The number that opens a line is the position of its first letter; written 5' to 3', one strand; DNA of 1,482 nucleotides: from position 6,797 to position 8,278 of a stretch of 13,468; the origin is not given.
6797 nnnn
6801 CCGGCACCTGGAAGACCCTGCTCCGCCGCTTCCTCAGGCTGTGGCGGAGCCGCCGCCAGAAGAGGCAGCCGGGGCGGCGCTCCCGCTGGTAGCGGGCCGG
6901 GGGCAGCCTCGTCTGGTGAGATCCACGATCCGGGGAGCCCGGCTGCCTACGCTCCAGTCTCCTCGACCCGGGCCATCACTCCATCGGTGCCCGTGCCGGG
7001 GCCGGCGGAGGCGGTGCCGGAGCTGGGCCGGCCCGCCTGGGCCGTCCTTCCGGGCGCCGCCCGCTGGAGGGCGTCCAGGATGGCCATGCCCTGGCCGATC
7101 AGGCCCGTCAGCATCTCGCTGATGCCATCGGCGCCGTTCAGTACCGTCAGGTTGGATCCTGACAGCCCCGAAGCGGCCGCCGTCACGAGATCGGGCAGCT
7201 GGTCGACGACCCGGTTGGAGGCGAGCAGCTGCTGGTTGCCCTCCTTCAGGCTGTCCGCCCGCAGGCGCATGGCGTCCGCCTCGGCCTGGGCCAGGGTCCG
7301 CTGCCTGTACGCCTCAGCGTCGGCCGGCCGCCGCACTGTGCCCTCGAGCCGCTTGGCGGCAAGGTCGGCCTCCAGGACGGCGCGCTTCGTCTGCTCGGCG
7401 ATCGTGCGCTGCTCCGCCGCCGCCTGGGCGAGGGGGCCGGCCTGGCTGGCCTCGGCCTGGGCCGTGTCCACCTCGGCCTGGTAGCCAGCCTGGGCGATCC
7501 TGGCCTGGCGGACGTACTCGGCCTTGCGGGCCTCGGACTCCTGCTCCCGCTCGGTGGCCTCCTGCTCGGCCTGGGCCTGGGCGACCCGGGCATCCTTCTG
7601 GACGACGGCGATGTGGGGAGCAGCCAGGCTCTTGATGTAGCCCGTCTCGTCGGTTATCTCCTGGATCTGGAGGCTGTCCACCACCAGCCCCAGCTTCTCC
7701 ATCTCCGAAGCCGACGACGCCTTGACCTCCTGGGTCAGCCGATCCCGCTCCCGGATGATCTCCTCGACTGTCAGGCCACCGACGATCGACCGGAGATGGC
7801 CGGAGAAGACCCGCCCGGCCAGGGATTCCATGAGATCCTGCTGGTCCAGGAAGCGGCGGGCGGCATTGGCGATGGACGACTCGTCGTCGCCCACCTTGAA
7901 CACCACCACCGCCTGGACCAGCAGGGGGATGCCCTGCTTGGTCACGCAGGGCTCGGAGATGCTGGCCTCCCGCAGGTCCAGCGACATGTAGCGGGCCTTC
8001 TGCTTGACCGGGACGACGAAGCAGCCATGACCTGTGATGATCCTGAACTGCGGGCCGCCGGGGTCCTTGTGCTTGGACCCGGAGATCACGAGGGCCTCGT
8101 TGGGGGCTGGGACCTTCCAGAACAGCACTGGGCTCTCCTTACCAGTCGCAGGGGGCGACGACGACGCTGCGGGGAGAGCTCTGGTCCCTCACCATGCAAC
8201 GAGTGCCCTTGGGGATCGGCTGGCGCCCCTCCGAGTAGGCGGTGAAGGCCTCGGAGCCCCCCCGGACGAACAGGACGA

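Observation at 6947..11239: Unusual four-gene SPFH module: membrane EAL phosphodiesterase, alpha/beta hydrolase, OB-only mini-NfeD and anchor-less flotillin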

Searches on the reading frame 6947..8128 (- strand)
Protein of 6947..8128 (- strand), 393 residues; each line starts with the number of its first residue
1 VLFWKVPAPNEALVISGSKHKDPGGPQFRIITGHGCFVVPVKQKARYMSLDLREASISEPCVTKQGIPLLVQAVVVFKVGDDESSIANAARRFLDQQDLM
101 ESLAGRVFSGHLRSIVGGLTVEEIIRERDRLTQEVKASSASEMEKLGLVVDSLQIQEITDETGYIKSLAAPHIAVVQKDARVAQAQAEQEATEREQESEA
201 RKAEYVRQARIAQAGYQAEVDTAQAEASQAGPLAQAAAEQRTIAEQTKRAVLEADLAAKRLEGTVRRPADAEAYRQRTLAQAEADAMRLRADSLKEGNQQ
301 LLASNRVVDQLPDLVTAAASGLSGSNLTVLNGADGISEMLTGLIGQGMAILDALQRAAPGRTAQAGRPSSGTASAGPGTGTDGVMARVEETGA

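Call 5: search_protein_families(library=pfam, proteins=[window:6947-8128:-], max_evalue=0.1)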
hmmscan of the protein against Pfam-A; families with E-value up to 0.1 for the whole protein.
window:6947-8128:- (393 aa): 1 family
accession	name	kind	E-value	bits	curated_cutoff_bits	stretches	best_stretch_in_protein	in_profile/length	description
PF01145.31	Band_7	-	2.7e-26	93.1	23.6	1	9-188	5-175/176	SPFH domain / Band 7 family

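Call 6: search_protein_families(library=ncbifam, proteins=[window:6947-8128:-], max_evalue=0.1)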
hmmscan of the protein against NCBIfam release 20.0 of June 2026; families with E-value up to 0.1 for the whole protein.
window:6947-8128:- (393 aa): 2 families
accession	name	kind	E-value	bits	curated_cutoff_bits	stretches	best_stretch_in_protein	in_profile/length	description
NF058507.1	FlotScfldFlot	equivalog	8.1e-53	180.1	700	2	6-253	23-289/477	flotillin lipid rafts scaffold protein FloT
NF007065.0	PRK09510.1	equivalog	0.0011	18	213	1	173-329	127-281/387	cell envelope integrity protein TolA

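Call 7: find_encoding_contigs(protein=window:6947-8128:-, flank=10000, max_places=6)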
Protein window:6947-8128:- (393 aa): 2 contigs read that carry it; 2 places shown.
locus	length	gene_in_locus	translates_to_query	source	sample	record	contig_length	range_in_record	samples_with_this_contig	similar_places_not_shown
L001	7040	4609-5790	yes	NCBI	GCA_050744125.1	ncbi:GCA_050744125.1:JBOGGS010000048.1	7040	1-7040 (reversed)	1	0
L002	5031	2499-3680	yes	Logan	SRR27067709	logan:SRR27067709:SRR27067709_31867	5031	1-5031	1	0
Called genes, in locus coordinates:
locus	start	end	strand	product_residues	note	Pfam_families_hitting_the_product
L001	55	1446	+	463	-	PF13424:TPR_12 (faint)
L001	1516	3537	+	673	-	PF00990:GGDEF (faint), PF00563:EAL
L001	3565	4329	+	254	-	PF00561:Abhydrolase_1, PF12146:Hydrolase_4, PF12697:Abhydrolase_6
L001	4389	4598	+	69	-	-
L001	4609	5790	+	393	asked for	PF01145:Band_7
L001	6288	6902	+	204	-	PF01169:GDT1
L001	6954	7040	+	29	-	PF02547:Queuosine_synth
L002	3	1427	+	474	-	?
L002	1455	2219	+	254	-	PF00561:Abhydrolase_1, PF12146:Hydrolase_4, PF12697:Abhydrolase_6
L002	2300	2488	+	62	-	-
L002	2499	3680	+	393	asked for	PF01145:Band_7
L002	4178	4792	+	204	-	PF01169:GDT1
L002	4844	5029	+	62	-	?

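Call 10: find_homologous_proteins(query=window:6947-8128:-, max_evalue=1e-10)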
Query window:6947-8128:- (393 aa): 7752 proteins with E <= 1e-10 among 8000 candidates; the best 120 are listed.
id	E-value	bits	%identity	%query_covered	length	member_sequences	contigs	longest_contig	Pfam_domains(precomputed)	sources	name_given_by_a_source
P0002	6.4e-156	537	68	96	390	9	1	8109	PF01145.32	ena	-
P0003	1.2e-147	510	64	97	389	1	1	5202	PF01145.32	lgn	-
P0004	7.8e-146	504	65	96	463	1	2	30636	PF01145.32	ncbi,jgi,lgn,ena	-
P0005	1.0e-145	504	68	91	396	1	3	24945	PF01145.32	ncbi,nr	ncbi:MAG: SPFH domain-containing protein [Actinomycetota bacterium]|nr:SPFH domain-containing protei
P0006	1.1e-145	503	68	91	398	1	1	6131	PF01145.32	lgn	-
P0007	1.1e-145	503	68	91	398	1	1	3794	PF01145.32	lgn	-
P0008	1.4e-145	503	67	91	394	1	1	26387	PF01145.32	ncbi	ncbi:MAG: SPFH domain-containing protein [Acidimicrobiales bacterium]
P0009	1.4e-145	503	64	97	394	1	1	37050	PF01145.32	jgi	jgi:uncharacterized membrane protein YqiK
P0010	2.4e-145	502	63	96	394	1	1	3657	PF01145.32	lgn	-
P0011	3.7e-145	502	68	91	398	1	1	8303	PF01145.32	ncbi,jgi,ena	-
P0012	6.9e-145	501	67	91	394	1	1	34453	PF01145.32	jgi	jgi:uncharacterized membrane protein YqiK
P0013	2.0e-144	499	67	93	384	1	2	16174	PF01145.32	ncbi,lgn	ncbi:MAG: SPFH domain-containing protein [Acidimicrobiales bacterium]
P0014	3.2e-144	499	67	91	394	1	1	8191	PF01145.32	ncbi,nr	ncbi:MAG: SPFH domain-containing protein [Actinomycetota bacterium]|nr:SPFH domain-containing protei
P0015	4.3e-144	498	67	91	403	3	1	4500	PF01145.32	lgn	-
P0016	4.5e-144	498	66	92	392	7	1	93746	PF01145.32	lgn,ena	-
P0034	3.7e-141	489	64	100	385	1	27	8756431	PF01145.32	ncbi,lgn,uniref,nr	ncbi:flotillin family protein [Streptomyces niveus]|uniref:SPFH domain-containing protein n=1 Tax=St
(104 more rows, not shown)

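Call 11: find_encoding_contigs(protein=P0034, flank=6000, max_places=2)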
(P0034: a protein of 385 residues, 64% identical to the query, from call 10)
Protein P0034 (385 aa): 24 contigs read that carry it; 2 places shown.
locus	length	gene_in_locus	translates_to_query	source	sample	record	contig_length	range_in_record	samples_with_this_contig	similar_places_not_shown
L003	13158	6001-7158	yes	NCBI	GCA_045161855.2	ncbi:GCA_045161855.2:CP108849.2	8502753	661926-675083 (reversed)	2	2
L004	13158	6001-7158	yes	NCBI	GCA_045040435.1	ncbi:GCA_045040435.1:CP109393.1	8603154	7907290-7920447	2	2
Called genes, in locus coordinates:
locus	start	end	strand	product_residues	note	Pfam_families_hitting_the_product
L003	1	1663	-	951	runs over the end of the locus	PF13191:AAA_16, PF13401:AAA_22 (weak), PF00196:GerE, PF08281:Sigma70_r4_2 (faint)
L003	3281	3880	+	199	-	-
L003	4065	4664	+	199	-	-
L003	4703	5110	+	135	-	PF13473:Cupredoxin_1, PF00127:Copper-bind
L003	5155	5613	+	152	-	-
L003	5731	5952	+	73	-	-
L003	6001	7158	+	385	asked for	PF01145:Band_7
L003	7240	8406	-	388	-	PF07683:CobW_C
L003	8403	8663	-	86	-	PF01197:Ribosomal_L31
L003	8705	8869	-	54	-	PF00471:Ribosomal_L33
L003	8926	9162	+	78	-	PF00830:Ribosomal_L28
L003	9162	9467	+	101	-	PF00253:Ribosomal_S14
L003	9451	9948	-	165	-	PF13404:HTH_AsnC-type, PF13412:HTH_24, PF01037:AsnC_trans_reg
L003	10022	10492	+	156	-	PF09391:DUF2000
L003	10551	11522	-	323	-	PF08240:ADH_N, PF00107:ADH_zinc_N, PF13602:ADH_zinc_N_2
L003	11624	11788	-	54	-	-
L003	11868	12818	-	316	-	PF09678:Caa3_CtaG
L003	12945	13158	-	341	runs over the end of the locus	PF00365:PFK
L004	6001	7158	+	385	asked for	PF01145:Band_7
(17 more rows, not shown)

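Call 12: find_encoding_contigs(protein=P0008, flank=6000, max_places=2)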
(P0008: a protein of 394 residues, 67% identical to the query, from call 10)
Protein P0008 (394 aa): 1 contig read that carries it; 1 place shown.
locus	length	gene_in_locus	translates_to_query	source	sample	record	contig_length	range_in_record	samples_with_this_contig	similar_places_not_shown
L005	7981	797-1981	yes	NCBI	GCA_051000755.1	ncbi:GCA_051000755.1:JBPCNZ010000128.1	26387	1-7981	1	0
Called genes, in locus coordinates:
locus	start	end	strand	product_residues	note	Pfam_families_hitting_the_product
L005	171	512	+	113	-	PF13466:STAS_2, PF01740:STAS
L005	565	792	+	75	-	-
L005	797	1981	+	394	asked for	PF01145:Band_7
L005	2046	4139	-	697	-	PF00580:UvrD-helicase, PF13245:AAA_19, PF13361:UvrD_C, PF13538:UvrD_C_2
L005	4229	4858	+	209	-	PF02545:Maf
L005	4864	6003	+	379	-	PF01207:Dus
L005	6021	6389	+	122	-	PF01035:DNA_binding_1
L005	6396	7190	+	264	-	PF00535:Glycos_transf_2, PF13641:Glyco_tranf_2_3 (weak)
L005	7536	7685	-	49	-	-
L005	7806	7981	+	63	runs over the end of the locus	-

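Call 13: find_encoding_contigs(protein=P0016, flank=6000, max_places=2)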
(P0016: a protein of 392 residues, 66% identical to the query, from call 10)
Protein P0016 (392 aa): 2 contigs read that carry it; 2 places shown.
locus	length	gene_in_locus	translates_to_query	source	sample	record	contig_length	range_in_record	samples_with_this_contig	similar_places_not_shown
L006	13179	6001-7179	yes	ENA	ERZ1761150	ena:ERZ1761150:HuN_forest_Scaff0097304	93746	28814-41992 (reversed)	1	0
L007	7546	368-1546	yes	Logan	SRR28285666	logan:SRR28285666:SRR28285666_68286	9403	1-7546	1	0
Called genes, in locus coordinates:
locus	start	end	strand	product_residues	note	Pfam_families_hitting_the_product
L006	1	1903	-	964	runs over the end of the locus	PF02653:BPD_transp_2, PF00005:ABC_tran, PF13304:AAA_21 (faint), PF12399:BCA_ABC_TP_C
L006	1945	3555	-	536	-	-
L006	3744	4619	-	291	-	-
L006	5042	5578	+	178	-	PF03640:Lipoprotein_15 (faint)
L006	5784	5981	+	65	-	-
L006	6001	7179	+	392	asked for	PF01145:Band_7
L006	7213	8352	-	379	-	PF03706:LPG_synthase_TM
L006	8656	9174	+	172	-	PF04542:Sigma70_r2, PF08281:Sigma70_r4_2, PF04545:Sigma70_r4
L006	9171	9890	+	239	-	-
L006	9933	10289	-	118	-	-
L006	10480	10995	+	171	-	-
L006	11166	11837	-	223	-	-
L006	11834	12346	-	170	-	PF04542:Sigma70_r2, PF08281:Sigma70_r4_2, PF04545:Sigma70_r4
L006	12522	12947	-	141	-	PF02566:OsmC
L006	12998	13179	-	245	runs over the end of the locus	PF01590:GAF, PF13185:GAF_2, PF03861:ANTAR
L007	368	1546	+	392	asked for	PF01145:Band_7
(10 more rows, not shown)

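Call 19: find_related_loci(query=A2, collection=genome_contigs, flank=7000)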
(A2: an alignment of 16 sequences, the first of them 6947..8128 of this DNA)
Query A2 (393 aa) in genome_contigs; peptide patterns used: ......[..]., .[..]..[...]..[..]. (x = any residue, [..] = any of these).
599 stretches matched a pattern (row limit reached: there are more); 460 encode a relative of the query (tblastn E <= 1e-3); the best 80 are kept; 80 distinct loci.
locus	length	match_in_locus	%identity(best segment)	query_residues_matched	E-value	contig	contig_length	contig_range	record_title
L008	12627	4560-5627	68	1-356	1e-151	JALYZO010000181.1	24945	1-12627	MAG: Actinomycetota bacterium isolate KAP bin67 SD1490-92_k127_76133, whole genome shotgun sequence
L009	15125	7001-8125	65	1-380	2e-145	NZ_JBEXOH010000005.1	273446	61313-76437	Streptomyces sp. NPDC006645 NPDC006645_295_E8.ctg-0005, whole genome shotgun sequence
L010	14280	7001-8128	62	1-355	1e-145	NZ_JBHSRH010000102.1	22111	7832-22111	Streptomyces pratens strain JCM 19679 GCM70027163_114, whole genome shotgun sequence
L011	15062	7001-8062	68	1-355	4e-145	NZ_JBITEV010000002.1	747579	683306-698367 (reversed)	Streptomyces sp. NPDC051217 NPDC051217_372_F6.ctg-0002, whole genome shotgun sequence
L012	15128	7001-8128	62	1-355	3e-145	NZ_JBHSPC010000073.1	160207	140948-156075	Streptomyces incanus strain CGMCC 4.5799 platanus_K_17_124_73, whole genome shotgun sequence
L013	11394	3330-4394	69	1-356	4e-145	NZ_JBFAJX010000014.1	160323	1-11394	Streptomyces sp. NPDC050428 NPDC050428_128_B4.ctg-0014, whole genome shotgun sequence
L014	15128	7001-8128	62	1-355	2e-144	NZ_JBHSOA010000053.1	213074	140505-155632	Streptomyces chlorus strain CGMCC 4.5798 platanus_K_default_53, whole genome shotgun sequence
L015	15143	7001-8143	62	1-360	5e-144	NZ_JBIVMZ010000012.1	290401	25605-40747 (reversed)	Streptomyces sp. NPDC088400 NPDC088400_156_B1.ctg-0012, whole genome shotgun sequence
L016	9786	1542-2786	58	1-372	4e-144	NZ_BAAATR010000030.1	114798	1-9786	Kitasatospora cystarginea strain JCM 7356 sequence030, whole genome shotgun sequence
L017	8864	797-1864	67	1-356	1e-142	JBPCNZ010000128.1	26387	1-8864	MAG: Acidimicrobiales bacterium isolate TH_ant_mag_143 S1Ck127_3399794_flag_1_multi_17.9935_len_26387, whole genome shot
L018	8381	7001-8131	62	1-356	1e-142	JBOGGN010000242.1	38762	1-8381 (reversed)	MAG: Acidimicrobiales bacterium isolate TC-S_metawrap_bin.299 k127_4410662, whole genome shotgun sequence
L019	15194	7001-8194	62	1-378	1e-142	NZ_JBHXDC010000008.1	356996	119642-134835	Streptomyces sp. NPDC060366 NPDC060366_T32_B3.ctg-0008, whole genome shotgun sequence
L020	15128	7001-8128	63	1-355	4e-142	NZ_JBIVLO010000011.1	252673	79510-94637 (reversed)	Streptomyces sp. NPDC088725 NPDC088725_161_B9.ctg-0011, whole genome shotgun sequence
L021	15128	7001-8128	63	1-355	2e-141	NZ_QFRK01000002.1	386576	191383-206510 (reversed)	Streptomyces sp. NWU339 Contig_217, whole genome shotgun sequence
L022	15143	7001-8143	62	1-360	1e-141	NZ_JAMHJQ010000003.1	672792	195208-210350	Streptomyces sp. 35G-GA-8 Scaffold3, whole genome shotgun sequence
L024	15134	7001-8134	60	1-359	9e-142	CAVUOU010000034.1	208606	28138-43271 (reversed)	MAG: uncultured Actinomycetota bacterium isolate MFD06092.bin.2.63 genome assembly, contig: contig_76795, whole genome s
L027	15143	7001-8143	62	1-358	2e-141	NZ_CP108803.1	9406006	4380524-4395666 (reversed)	Streptomyces sp. NBC_00873 chromosome, complete genome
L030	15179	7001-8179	59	1-370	1e-140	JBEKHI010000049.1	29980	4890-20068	MAG: Streptosporangiaceae bacterium isolate SPRUCE 273 SPRUCE_273_49, whole genome shotgun sequence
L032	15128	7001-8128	63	1-355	2e-140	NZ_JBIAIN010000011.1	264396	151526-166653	Streptomyces sp. NPDC005794 NPDC005794_68_D9.ctg-0011, whole genome shotgun sequence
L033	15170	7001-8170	60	1-376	4e-140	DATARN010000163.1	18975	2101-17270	MAG TPA_asm: Acidimicrobiales bacterium isolate SMAG_U5494 k141_890089, whole genome shotgun sequence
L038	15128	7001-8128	62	1-355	4e-140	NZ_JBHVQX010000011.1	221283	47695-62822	Streptomyces sp. NPDC058008 NPDC058008_T35_C9.ctg-0011, whole genome shotgun sequence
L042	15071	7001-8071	64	1-357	5e-140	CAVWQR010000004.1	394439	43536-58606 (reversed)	MAG: uncultured Actinomycetota bacterium isolate MFD09603.bin.2.19 genome assembly, contig: contig_5993, whole genome sh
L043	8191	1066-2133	67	1-356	2e-139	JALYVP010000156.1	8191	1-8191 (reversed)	MAG: Actinomycetota bacterium isolate LAG bin46 SD1463_NODE_5165_length_8191_cov_2.106647, whole genome shotgun sequence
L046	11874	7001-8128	61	1-355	5e-139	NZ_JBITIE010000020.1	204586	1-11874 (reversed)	Streptomyces sp. NPDC050422 NPDC050422_58_D12.ctg-0020, whole genome shotgun sequence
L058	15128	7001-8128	62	1-355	2e-138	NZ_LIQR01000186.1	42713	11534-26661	Peterkaempfera griseoplana strain NRRL B-3064 B3064_contig_186, whole genome shotgun sequence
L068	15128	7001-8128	61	1-355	4e-138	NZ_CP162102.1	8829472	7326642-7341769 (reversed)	Peterkaempfera sp. SMS 1(5)a chromosome, complete genome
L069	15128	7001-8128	62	1-355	7e-138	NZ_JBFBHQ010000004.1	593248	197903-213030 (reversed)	Streptomyces angustmyceticus strain NPDC089174 NPDC089174_175_A11.ctg-0004, whole genome shotgun sequence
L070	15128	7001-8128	61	1-355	8e-138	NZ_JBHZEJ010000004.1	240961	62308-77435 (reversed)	Streptomyces sp. NPDC059092 NPDC059092_T45_D3.ctg-0004, whole genome shotgun sequence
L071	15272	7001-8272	55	1-377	3e-137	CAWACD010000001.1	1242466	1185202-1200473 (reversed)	MAG: uncultured Actinomycetota bacterium isolate MFD04967.bin.2.150 genome assembly, contig: contig_10962, whole genome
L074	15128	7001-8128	62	1-355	2e-137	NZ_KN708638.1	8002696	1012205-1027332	Streptomyces sp. CT34 Scaffold1, whole genome shotgun sequence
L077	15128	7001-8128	62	1-355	3e-137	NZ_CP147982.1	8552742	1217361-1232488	Streptomyces sp. BP-8 chromosome, complete genome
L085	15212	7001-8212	57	1-360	3e-136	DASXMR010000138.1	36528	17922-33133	MAG TPA_asm: Streptosporangiaceae bacterium isolate SMAG_U5333 k141_176813, whole genome shotgun sequence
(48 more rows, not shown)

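Call 32: list_cluster_members(proteins=[L003:5731-5952:+, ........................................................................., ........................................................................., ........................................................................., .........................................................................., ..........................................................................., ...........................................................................])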
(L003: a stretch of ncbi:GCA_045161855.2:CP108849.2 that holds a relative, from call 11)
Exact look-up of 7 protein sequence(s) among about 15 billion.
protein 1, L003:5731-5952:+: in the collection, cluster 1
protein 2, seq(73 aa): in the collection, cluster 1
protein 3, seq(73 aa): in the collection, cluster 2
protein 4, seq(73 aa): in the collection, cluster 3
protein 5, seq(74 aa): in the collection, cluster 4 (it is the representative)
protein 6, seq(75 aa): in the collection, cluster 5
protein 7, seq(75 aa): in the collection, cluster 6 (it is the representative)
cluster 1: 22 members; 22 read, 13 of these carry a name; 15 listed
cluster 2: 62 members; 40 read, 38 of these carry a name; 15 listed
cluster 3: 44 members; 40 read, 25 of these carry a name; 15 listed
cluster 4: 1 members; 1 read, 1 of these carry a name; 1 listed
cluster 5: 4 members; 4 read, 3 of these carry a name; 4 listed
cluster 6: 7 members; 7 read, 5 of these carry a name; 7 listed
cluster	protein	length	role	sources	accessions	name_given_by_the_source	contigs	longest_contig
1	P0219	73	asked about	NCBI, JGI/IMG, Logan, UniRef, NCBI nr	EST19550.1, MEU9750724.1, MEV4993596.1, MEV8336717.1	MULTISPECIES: hypothetical protein [Streptomyces] | hypothetical protein | Uncharacterized protein n=1 Tax=Streptomyces niveus TaxID=193462 RepID=A0ABZ2AG91_STRNV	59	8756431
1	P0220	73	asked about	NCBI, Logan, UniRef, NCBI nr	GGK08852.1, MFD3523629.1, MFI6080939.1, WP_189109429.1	hypothetical protein ACIBBB_08170 [Streptomyces sp. NPDC051217] | Uncharacterized protein n=1 Tax=Streptomyces camponoticapitis TaxID=1616125 ... | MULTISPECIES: hypothetical protein [Streptomyces]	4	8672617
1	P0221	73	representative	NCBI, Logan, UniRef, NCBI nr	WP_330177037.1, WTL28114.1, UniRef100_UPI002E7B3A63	hypothetical protein OG875_28170 [Streptomyces sp. NBC_01498] | hypothetical protein n=1 Tax=Streptomyces sp. NBC_01498 TaxID=2975870 RepID=UPI002E7B3A63 | hypothetical protein [Streptomyces sp. NBC_01498]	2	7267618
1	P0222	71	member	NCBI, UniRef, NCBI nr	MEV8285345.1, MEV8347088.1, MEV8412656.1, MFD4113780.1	hypothetical protein AB0P45_03415 [Streptomyces niveus] | hypothetical protein n=1 Tax=Streptomyces niveus TaxID=193462 RepID=UPI001319D318 | hypothetical protein [Streptomyces niveus]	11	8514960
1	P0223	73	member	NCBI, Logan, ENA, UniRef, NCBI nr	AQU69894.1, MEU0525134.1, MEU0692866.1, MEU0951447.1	hypothetical protein [Streptomyces niveus] | NfeD-like C-terminal domain-containing protein n=1 Tax=Streptomyces niveus TaxID=193462 ...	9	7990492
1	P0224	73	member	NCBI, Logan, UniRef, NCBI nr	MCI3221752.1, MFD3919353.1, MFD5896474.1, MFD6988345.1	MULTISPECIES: hypothetical protein [Streptomyces] | hypothetical protein n=1 Tax=Streptomyces TaxID=1883 RepID=UPI001F5DC129 | hypothetical protein [Streptomyces sp. NP-1717]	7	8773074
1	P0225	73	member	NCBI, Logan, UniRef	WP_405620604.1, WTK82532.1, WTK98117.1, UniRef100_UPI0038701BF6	hypothetical protein OG292_35265 [Streptomyces sp. NBC_01511] | hypothetical protein n=1 Tax=unclassified Streptomyces TaxID=2593676 RepID=UPI0038701BF6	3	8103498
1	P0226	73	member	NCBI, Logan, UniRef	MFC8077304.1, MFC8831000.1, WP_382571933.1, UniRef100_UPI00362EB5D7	hypothetical protein ACFT9I_37345 [Streptomyces sp. NPDC057137] | hypothetical protein n=1 Tax=unclassified Streptomyces TaxID=2593676 RepID=UPI00362EB5D7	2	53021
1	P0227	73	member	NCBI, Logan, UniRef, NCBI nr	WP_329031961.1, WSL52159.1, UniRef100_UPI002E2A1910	hypothetical protein OIE71_03190 [Streptomyces sp. NBC_01725] | hypothetical protein n=1 Tax=Streptomyces sp. NBC_01725 TaxID=2975923 RepID=UPI002E2A1910 | hypothetical protein [Streptomyces sp. NBC_01725]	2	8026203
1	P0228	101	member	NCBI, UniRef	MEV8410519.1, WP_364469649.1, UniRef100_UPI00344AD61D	hypothetical protein AB0R12_33485, partial [Streptomyces niveus] | hypothetical protein n=1 Tax=Streptomyces niveus TaxID=193462 RepID=UPI00344AD61D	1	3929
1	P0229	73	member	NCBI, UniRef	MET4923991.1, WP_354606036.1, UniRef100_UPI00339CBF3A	hypothetical protein P3L51_16740 [Streptomyces sp. PSRA5] | hypothetical protein n=1 Tax=Streptomyces panacea TaxID=3035064 RepID=UPI00339CBF3A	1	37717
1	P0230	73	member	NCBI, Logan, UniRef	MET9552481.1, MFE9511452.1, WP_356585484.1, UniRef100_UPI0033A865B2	hypothetical protein [Streptomyces sp. NPDC006645] | hypothetical protein n=1 Tax=unclassified Streptomyces TaxID=2593676 RepID=UPI0033A865B2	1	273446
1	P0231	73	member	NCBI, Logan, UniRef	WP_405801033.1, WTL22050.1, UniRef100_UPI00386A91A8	hypothetical protein [Streptomyces sp. NBC_01506] | hypothetical protein n=1 Tax=Streptomyces sp. NBC_01506 TaxID=2903887 RepID=UPI00386A91A8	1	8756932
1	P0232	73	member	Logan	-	-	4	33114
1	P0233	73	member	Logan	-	-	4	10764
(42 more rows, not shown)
